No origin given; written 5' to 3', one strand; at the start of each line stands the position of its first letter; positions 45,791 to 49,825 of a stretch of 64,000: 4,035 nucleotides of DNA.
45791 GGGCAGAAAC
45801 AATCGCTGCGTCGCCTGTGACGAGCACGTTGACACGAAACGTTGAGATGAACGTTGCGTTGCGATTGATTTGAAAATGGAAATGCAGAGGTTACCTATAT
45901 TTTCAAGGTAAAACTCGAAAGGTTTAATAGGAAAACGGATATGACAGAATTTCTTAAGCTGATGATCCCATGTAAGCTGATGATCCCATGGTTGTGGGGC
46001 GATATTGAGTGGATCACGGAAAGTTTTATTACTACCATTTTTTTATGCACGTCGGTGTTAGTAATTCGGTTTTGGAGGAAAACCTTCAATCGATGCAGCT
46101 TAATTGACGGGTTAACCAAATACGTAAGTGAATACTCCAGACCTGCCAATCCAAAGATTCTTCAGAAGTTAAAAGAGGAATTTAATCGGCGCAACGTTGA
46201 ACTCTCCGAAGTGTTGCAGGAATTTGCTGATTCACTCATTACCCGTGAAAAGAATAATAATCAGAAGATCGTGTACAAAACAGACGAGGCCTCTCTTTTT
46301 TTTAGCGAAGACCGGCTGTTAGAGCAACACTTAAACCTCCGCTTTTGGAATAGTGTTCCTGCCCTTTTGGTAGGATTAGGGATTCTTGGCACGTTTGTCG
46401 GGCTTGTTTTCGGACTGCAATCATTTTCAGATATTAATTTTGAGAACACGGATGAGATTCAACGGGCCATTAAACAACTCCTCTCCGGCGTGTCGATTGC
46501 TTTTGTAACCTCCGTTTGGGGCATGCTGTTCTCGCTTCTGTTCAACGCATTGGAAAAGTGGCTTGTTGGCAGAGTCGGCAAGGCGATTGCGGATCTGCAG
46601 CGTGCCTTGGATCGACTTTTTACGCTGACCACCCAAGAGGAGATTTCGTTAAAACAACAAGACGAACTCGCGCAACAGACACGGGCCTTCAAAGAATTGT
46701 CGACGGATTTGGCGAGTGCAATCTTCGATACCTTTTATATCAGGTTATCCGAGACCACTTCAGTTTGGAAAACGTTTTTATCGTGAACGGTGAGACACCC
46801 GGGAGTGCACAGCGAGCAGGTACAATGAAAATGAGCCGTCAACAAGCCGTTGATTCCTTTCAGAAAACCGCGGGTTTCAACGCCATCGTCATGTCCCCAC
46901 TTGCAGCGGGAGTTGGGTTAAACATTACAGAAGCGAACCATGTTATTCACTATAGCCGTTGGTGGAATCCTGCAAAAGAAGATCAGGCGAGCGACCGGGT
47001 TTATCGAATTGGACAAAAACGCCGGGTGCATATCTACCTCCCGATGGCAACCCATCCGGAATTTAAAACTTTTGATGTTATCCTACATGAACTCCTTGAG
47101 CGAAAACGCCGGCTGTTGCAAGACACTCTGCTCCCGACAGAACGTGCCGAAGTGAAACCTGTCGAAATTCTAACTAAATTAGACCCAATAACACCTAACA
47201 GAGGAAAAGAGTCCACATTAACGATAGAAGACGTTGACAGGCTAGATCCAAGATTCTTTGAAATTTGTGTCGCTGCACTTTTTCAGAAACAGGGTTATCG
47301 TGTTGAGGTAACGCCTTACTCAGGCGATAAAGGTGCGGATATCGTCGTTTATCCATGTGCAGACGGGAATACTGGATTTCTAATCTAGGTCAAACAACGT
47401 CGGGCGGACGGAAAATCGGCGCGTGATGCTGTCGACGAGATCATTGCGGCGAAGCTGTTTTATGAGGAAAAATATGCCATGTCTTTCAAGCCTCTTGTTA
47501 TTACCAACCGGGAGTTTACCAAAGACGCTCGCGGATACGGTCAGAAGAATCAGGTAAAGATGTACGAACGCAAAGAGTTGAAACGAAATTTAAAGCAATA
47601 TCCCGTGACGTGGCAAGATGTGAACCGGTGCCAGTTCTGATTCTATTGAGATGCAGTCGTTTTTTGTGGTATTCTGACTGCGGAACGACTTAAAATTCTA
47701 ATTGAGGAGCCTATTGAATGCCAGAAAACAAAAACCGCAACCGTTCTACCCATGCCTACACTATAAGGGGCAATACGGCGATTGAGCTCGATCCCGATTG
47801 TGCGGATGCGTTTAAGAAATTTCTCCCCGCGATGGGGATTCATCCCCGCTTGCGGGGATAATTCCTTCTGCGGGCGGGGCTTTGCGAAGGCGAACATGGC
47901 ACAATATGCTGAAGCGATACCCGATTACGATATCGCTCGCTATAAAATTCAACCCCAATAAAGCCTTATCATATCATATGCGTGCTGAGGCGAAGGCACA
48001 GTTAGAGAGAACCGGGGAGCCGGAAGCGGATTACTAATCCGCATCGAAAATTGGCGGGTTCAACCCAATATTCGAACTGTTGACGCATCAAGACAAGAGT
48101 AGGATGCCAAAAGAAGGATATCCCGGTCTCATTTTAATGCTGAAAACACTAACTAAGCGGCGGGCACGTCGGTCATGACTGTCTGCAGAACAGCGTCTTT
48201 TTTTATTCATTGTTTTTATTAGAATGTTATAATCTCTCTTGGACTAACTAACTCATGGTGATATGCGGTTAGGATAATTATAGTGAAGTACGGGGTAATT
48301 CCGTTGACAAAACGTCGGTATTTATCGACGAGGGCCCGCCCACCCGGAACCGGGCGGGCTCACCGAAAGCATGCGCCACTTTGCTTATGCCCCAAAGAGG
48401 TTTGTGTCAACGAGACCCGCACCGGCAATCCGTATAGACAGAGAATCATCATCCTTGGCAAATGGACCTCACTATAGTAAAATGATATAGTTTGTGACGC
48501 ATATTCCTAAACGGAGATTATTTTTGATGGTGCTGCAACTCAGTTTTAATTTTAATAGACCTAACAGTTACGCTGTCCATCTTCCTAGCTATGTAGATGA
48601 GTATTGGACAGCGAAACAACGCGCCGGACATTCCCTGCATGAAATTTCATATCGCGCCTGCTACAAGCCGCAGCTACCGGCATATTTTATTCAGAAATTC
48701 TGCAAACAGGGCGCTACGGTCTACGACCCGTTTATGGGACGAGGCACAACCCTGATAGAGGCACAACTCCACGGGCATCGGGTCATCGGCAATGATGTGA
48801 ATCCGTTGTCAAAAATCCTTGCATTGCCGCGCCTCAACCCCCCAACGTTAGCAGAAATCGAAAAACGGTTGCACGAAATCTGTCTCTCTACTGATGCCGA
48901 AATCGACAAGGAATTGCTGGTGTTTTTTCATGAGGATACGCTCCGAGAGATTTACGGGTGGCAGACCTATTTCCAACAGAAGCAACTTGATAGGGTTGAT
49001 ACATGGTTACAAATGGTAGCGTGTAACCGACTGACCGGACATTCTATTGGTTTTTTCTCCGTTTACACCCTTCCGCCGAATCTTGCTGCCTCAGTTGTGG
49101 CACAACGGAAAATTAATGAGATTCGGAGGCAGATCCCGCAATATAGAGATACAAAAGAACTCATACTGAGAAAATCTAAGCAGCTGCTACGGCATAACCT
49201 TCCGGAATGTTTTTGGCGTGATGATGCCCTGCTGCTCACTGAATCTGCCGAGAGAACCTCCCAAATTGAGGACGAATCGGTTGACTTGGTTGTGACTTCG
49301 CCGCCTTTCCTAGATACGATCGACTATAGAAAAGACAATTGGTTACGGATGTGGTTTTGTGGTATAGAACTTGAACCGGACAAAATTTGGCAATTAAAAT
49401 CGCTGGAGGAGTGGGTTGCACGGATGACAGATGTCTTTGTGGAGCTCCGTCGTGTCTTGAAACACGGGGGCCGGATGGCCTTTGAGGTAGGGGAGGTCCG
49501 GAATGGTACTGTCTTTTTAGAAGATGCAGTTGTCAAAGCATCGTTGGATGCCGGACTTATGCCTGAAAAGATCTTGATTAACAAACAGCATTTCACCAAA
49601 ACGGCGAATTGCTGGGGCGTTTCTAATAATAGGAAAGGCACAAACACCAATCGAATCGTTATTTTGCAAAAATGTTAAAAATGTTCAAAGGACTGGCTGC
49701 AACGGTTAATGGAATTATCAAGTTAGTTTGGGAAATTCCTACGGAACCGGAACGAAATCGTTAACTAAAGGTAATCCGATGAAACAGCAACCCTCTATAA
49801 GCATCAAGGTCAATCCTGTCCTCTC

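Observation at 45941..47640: Decayed defence locus: ZorA-like MotA/TolQ channel gene joined to the 3' half of an SNF2-helicase/Mrr-nuclease gene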

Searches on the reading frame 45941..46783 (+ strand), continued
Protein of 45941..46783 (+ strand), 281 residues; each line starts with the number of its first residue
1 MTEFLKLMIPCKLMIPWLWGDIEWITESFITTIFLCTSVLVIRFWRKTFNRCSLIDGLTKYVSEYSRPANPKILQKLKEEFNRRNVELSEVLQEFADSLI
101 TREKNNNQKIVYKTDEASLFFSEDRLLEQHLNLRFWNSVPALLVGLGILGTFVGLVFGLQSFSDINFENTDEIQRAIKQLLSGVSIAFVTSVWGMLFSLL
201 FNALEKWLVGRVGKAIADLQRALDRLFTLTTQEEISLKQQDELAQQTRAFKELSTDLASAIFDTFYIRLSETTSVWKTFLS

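Call 45: find_encoding_contigs(protein=P0197, flank=10000, max_places=3)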
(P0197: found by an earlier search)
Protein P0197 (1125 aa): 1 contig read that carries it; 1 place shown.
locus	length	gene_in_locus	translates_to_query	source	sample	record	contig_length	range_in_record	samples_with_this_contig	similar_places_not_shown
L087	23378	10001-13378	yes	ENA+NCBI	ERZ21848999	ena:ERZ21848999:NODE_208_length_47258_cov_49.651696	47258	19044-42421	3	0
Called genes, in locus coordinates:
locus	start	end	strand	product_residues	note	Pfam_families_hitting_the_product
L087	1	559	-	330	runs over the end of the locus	PF02543:Carbam_trans_N (faint), PF00814:TsaD, PF22521:HypF_C_2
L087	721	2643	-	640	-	PF11832:DUF3352 (faint)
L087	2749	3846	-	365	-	PF14486:DUF4432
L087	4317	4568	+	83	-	PF01206:TusA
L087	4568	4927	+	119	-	PF02635:DsrE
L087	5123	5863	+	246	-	PF02566:OsmC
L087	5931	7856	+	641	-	PF01442:Apolipoprotein (faint), PF28082:ZorA-like_t1, PF01618:MotA_ExbB (weak)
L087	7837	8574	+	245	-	PF00691:OmpA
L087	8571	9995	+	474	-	PF15611:EH_Signature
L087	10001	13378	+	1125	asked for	PF04851:ResIII, PF00176:SNF2-rel_dom, PF00271:Helicase_C, PF04471:Mrr_cat, PF22722:NA-iREase1 (faint)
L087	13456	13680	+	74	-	PF00515:TPR_1 (faint)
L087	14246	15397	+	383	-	PF01555:N6_N4_Mtase, PF01170:UPF0020 (faint), PF01555:N6_N4_Mtase (weak)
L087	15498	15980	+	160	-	-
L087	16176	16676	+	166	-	PF10706:Aminoglyc_resit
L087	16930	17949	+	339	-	PF01555:N6_N4_Mtase, PF08241:Methyltransf_11 (faint)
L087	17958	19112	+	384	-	-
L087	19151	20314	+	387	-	PF01717:Meth_synt_2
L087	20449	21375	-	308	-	-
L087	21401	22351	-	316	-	PF04015:DUF362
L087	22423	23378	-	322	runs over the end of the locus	PF13580:SIS_2, PF22198:GKRP_SIS_2 (weak), PF22645:GKRP_SIS_N, PF20741:GKRP-like_C (weak)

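Call 51: search_protein_families(library=padloc, proteins=[L087:5931-7853:+, L087:7837-8571:+, L087:8571-9992:+, L087:10001-13375:+], max_evalue=1e-10)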
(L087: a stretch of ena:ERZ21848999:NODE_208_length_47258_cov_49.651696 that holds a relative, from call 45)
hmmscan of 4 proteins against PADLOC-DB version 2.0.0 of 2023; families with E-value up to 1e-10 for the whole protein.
L087:5931-7853:+ (641 aa): 21 families
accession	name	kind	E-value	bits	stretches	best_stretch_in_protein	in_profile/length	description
PDLC00601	ZorA1|ZorA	-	1.2e-49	167.6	1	34-627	26-650/699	MotA/ExbB/TolQ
PDLC00598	ZorA1|ZorA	-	1.6e-42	143.8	1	39-250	13-224/663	MotA/ExbB/TolQ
PDLC00603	ZorA1|ZorA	-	3e-36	123.3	1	55-337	32-312/727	MotA/ExbB/TolQ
PDLC00599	ZorA1|ZorA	-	3.6e-31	106.5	2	101-268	71-244/631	MotA/ExbB/TolQ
PDLC00600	ZorA1|ZorA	-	5.4e-31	105.9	1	67-636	56-612/677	MotA/ExbB/TolQ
PDLC00605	ZorA1|ZorA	-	1.2e-30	104.5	1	99-365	115-388/700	MotA/ExbB/TolQ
PDLC00595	ZorA1|ZorA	-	1.3e-30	104.7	1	67-423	58-415/487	MotA/ExbB/TolQ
PDLC00604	ZorA1|ZorA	-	5.8e-27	92.4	1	2-635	4-624/639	MotA/ExbB/TolQ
PDLC00640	ZorA2|ZorA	-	5.3e-23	79.5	1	147-223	40-110/590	MotA/ExbB/TolQ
PDLC00596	ZorA1|ZorA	-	8.4e-23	78.9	1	98-564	108-554/583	MotA/ExbB/TolQ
PDLC00638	ZorA2|ZorA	-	2.5e-20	70.8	1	145-227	39-115/545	MotA/ExbB/TolQ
PDLC00597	ZorA1|ZorA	-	5e-20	69.8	1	89-325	45-285/683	MotA/ExbB/TolQ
PDLC00606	ZorA1|ZorA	-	8.2e-20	68.8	1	94-623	72-612/636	MotA/ExbB/TolQ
PDLC00602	ZorA1|ZorA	-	2e-17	61.3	1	136-307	112-280/648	MotA/ExbB/TolQ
PDLC00637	ZorA2|ZorA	-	2.3e-15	54.3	0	153-259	42-145/420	MotA/ExbB/TolQ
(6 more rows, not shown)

L087:7837-8571:+ (245 aa): 6 families
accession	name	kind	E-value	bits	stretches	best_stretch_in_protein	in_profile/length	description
PDLC00641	ZorB2|ZorB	-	5.8e-83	276.2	1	12-243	11-236/238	MotB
PDLC00609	ZorB1|ZorB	-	2.5e-61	205.2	1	7-241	8-226/232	MotB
PDLC00608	ZorB1|ZorB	-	1.9e-22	77.8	1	2-233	2-229/243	MotB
PDLC00611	ZorB1|ZorB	-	9.1e-16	56.2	1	12-232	15-216/240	MotB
PDLC00610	ZorB1|ZorB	-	4.4e-14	50.7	1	12-236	11-241/254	MotB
PDLC00612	ZorB1|ZorB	-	4.9e-13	47.3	0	64-238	95-275/293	MotB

L087:8571-9992:+ (474 aa): 10 families
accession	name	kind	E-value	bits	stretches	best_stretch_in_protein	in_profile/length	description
PDLC00622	ZorC1|ZorC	-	9.4e-31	105.2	1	27-465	21-458/462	EH signature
PDLC00616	ZorC1|ZorC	-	2.1e-27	94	1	190-459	195-467/575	EH signature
PDLC00624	ZorC1|ZorC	-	1.5e-24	84.8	1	233-459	234-460/560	EH signature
PDLC00613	ZorC1|ZorC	-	3.6e-24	83.4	1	236-469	234-469/570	EH signature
PDLC00621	ZorC1|ZorC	-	3.3e-18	64.1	1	267-469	257-465/467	EH signature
PDLC00614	ZorC1|ZorC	-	4.6e-17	59.9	1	242-458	241-445/465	EH signature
PDLC00619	ZorC1|ZorC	-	4.8e-17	59.9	1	222-455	198-434/437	EH signature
PDLC00625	ZorC1|ZorC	-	5.1e-13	46.5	1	294-468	291-478/551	EH signature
PDLC00626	ZorC1|ZorC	-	5.2e-13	47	1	257-454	238-439/458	EH signature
PDLC00620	ZorC1|ZorC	-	5.1e-11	40.3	1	178-416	113-366/432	EH signature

L087:10001-13375:+ (1125 aa): 22 families
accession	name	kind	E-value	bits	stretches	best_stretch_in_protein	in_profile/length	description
PDLC00631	ZorD1|ZorD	-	0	1115.9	1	18-1120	7-1070/1071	"SWI2/SNF2 helicase, Mrr-like nuclease"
PDLC00632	ZorD1|ZorD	-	3.5e-208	692.1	2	310-963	431-1087/1101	"SWI2/SNF2 helicase, Mrr-like nuclease"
PDLC00629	ZorD1|ZorD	-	3.2e-197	655.6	1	15-963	14-962/1012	"SWI2/SNF2 helicase, Mrr-like nuclease"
PDLC00634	ZorD1|ZorD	-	5e-195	648.5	1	14-964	17-977/1208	"SWI2/SNF2 helicase, Mrr-like nuclease"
PDLC00627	ZorD1|ZorD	-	3e-185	616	1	7-960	12-992/1006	"SWI2/SNF2 helicase, Mrr-like nuclease"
PDLC00633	ZorD1|ZorD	-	1.2e-176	587.5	2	582-965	533-894/908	"SWI2/SNF2 helicase, Mrr-like nuclease"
PDLC00628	ZorD1|ZorD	-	1e-155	518.2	3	570-1120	599-1149/1171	"SWI2/SNF2 helicase, Mrr-like nuclease"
PDLC02854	DpdE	-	9.1e-128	425.7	2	311-970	427-1076/1083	DpdE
PDLC00630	ZorD1|ZorD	-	6.5e-107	357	1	460-1120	129-806/817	"SWI2/SNF2 helicase, Mrr-like nuclease"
PDLC02842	DpdE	-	6.3e-72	240.7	1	449-925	693-1124/1176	DpdE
PDLC02849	DpdE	-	8.5e-53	177.7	1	592-924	495-805/857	DpdE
PDLC02850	DpdE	-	5.1e-50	168.4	1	590-929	898-1219/1282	DpdE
PDLC02845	DpdE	-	6.4e-48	161.3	1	590-966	937-1281/1293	DpdE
PDLC02851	DpdE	-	1.3e-46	156.9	1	588-952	692-1031/1055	DpdE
PDLC02848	DpdE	-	5.1e-31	105.4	1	590-817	450-671/856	DpdE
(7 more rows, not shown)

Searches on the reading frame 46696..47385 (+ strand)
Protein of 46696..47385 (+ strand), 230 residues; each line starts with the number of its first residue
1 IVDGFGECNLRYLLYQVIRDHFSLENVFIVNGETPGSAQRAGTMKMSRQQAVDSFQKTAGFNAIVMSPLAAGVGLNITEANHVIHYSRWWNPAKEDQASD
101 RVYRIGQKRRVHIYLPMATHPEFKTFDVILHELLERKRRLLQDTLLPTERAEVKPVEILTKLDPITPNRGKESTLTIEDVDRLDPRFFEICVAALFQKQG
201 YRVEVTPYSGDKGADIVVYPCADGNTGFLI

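Call 4: search_protein_families(library=pfam, proteins=[window:46696-47385:+], max_evalue=0.1)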
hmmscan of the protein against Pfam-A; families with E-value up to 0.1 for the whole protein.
window:46696-47385:+ (230 aa): 2 families
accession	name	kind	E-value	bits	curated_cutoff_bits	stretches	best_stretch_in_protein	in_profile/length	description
PF00271.37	Helicase_C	-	2.7e-12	47.4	23.5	1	42-106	48-110/110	Helicase conserved C-terminal domain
PF04471.18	Mrr_cat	-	3e-09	37.5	21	1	181-219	2-41/115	Restriction endonuclease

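Call 5: search_protein_families(library=padloc, proteins=[window:46696-47385:+], max_evalue=0.1)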
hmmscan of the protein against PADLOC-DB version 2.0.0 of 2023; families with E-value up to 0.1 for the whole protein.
window:46696-47385:+ (230 aa): 33 families (the best 25 are shown)
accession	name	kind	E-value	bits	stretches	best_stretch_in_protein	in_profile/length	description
PDLC00631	ZorD1|ZorD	-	1.7e-79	265.8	1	13-217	786-982/1071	"SWI2/SNF2 helicase, Mrr-like nuclease"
PDLC00629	ZorD1|ZorD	-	4.2e-56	188.5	1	10-152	825-962/1012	"SWI2/SNF2 helicase, Mrr-like nuclease"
PDLC00632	ZorD1|ZorD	-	1.8e-54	183.1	1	10-153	950-1088/1101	"SWI2/SNF2 helicase, Mrr-like nuclease"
PDLC00634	ZorD1|ZorD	-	5.7e-54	181.3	1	10-154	837-978/1208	"SWI2/SNF2 helicase, Mrr-like nuclease"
PDLC00627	ZorD1|ZorD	-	2.6e-53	179.3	1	10-149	857-992/1006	"SWI2/SNF2 helicase, Mrr-like nuclease"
PDLC00633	ZorD1|ZorD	-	5.6e-48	161.7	1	9-154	758-894/908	"SWI2/SNF2 helicase, Mrr-like nuclease"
PDLC00628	ZorD1|ZorD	-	8.3e-48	160.8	2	11-119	847-945/1171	"SWI2/SNF2 helicase, Mrr-like nuclease"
PDLC00630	ZorD1|ZorD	-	2.3e-40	136.8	1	17-218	521-717/817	"SWI2/SNF2 helicase, Mrr-like nuclease"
PDLC02854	DpdE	-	1.1e-33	114.2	1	13-159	935-1076/1083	DpdE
PDLC02842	DpdE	-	2.8e-21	73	1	46-114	1057-1124/1176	DpdE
PDLC02849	DpdE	-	7.5e-18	62.1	1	44-114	737-806/857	DpdE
PDLC02845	DpdE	-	3.7e-16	56.1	1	40-156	1173-1282/1293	DpdE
PDLC02850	DpdE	-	4.1e-16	56.1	1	45-119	1147-1220/1282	DpdE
PDLC02851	DpdE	-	1.7e-13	47.3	1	48-141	943-1031/1055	DpdE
PDLC02627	DrmD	-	5.5e-11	39.4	1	32-142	587-695/748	DrmD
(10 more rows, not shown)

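Call 6: search_protein_families(library=ncbifam, proteins=[window:46696-47385:+], max_evalue=0.1)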
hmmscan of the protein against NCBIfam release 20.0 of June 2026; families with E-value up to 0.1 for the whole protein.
window:46696-47385:+ (230 aa): 7 families
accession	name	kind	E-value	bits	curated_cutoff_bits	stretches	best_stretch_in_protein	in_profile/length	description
NF041790.1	anti-phage_ZorD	equivalog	1.2e-34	119.5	1500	1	14-116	938-1035/1035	type I Zorya anti-phage system protein ZorD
NF058637.1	helic_SCO1167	equivalog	7e-26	90.6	1200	1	41-146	811-911/932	SCO1167/SCO6262 family helicase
NF053675.1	pilus_reg_Snf2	equivalog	6.1e-16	57.7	1100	1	43-146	911-1009/1029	pilus expression-regulating Snf2 family helicase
NF038318.1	DISARM_DrmD_b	equivalog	9e-05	20.8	950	1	52-114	480-539/868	DISARM system SNF2-like helicase DrmD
NF042964.1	phospholipD_antiphage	equivalog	0.00019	19.9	1100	1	18-114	703-799/895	phospholipase D-like domain-containing anti-phage protein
NF038317.1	DISARM_DrmD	equivalog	0.00085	17.7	610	1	42-136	541-642/1021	DISARM system SNF2-like helicase DrmD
NF003426.0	PRK04914.1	equivalog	0.0067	14.7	576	1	48-120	534-606/959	RNA polymerase-associated protein RapA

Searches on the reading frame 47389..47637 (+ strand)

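Call 4: search_protein_families(library=pfam, proteins=[window:47389-47637:+], max_evalue=0.1)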
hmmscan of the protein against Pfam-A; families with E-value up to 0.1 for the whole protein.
window:47389-47637:+ (83 aa): 2 families
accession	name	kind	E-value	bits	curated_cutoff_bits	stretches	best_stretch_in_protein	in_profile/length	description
PF04471.18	Mrr_cat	-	0.00022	21.7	21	1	4-66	55-113/115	Restriction endonuclease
PF16062.10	MavL-like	-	0.011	15.1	27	1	25-77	179-230/448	ADP-ribosylhydrolase MavL-like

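Call 5: search_protein_families(library=padloc, proteins=[window:47389-47637:+], max_evalue=0.1)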
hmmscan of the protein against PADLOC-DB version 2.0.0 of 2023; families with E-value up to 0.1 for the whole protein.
window:47389-47637:+ (83 aa): 2 families
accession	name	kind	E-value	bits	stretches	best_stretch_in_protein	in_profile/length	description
PDLC00631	ZorD1|ZorD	-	1.1e-13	47.9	1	6-78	997-1070/1071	"SWI2/SNF2 helicase, Mrr-like nuclease"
PDLC00628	ZorD1|ZorD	-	2.9e-06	23.2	1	6-79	1075-1150/1171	"SWI2/SNF2 helicase, Mrr-like nuclease"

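Call 6: search_protein_families(library=ncbifam, proteins=[window:47389-47637:+], max_evalue=0.1)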
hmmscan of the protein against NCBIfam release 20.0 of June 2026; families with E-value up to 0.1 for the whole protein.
window:47389-47637:+ (83 aa): 0 families

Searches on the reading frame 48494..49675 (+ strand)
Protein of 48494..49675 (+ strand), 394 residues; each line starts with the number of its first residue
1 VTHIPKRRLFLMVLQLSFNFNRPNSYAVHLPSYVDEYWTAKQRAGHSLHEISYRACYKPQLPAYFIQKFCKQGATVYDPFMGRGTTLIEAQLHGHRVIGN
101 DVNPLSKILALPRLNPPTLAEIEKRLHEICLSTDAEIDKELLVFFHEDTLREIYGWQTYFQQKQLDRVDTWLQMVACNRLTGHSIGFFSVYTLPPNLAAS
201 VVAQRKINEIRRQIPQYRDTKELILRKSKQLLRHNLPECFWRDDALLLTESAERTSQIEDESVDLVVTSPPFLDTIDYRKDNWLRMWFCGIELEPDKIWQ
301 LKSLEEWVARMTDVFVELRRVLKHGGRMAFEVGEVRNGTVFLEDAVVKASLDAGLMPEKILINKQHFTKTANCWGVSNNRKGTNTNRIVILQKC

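Call 4: search_protein_families(library=pfam, proteins=[window:48494-49675:+], max_evalue=0.1)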
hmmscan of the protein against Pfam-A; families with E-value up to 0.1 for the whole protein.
window:48494-49675:+ (394 aa): 5 families
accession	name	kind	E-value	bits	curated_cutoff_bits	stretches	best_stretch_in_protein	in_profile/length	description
PF01555.25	N6_N4_Mtase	-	1.5e-18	68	26.7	2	34-103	140-212/221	DNA methylase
PF01170.24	UPF0020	-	5.9e-06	26.5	22.3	1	71-99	27-56/197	RMKL-like, methyltransferase domain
PF08241.18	Methyltransf_11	-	0.00043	21.3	21.2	0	306-330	71-95/95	Methyltransferase domain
PF02086.21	MethyltransfD12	-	0.0014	18.9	22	1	67-111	13-59/253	D12 class N6 adenine-specific DNA methyltransferase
PF05598.16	DUF772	-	0.061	13.8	23.1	0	280-321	33-70/74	Transposase domain (DUF772)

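Call 5: search_protein_families(library=padloc, proteins=[window:48494-49675:+], max_evalue=0.1)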
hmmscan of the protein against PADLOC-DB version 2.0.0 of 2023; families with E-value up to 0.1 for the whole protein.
window:48494-49675:+ (394 aa): 59 families (the best 25 are shown)
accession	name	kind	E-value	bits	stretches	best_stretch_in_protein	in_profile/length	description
PDLC03325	MTase_II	-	1.7e-147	489.6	1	26-393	45-423/426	Type II methyltransferase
PDLC03353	MTase_II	-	3.5e-24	83.7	2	248-369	13-122/260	Type II methyltransferase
PDLC03350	MTase_II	-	1.6e-19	68.5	2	233-376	48-171/312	Type II methyltransferase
PDLC03224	MTase_II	-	3.4e-18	63.8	3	51-113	71-134/481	Type II methyltransferase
PDLC03387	MTase_II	-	4.1e-18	63.5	2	242-334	10-88/289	Type II methyltransferase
PDLC03322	MTase_II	-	1.2e-16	58.6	1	42-124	33-116/446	Type II methyltransferase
PDLC03376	MTase_II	-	8e-15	53.3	2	35-106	19-90/249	Type II methyltransferase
PDLC03351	MTase_II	-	6.8e-14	49.8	1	34-104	108-178/348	Type II methyltransferase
PDLC03283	MTase_II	-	1.1e-13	49.2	2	54-104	211-261/352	Type II methyltransferase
PDLC03380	MTase_II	-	2.5e-13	48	1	42-120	28-101/393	Type II methyltransferase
PDLC03364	MTase_II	-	6.5e-13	46.4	2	44-115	31-101/380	Type II methyltransferase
PDLC03362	MTase_II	-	1.8e-11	41.6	1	51-124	47-121/438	Type II methyltransferase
PDLC03239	MTase_II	-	8e-11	39.3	1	53-109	71-129/442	Type II methyltransferase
PDLC03249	MTase_II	-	1.2e-10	38.8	1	42-140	99-205/541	Type II methyltransferase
PDLC03339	MTase_II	-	1.4e-10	38.5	2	68-117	225-274/399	Type II methyltransferase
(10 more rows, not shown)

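Call 6: search_protein_families(library=ncbifam, proteins=[window:48494-49675:+], max_evalue=0.1)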
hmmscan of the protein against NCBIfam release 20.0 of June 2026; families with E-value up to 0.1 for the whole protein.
window:48494-49675:+ (394 aa): 7 families
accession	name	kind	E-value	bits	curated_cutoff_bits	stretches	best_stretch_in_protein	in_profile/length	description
TIGR01177.1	TIGR01177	hypoth_equivalog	2.6e-07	30.3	316.55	1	71-103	181-213/330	TIGR01177 family methyltransferase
NF010253.0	PRK13699.1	subfamily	5.8e-05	22.9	244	1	65-101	156-192/226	DNA methyltransferase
NF050803.1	DnaMtaseCcrMCaul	equivalog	0.00036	19.6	830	0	66-104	199-237/350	adenine-specific DNA-methyltransferase CcrM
NF008572.0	PRK11524.1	equivalog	0.0053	15.9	292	0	64-104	206-246/294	adenine-specific DNA-methyltransferase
NF042963.1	DUF1156_antiphage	equivalog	0.012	13.7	1000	0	68-115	180-226/960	anti-phage-associated DUF1156 domain-containing protein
NF011527.0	PRK14968.1-1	equivalog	0.039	13.7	242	0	255-290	86-122/192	putative methyltransferase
NF040538.1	methyl_ArsM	equivalog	0.054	12.6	500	0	311-330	189-208/356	arsinothricin biosynthesis methyltransferase ArsM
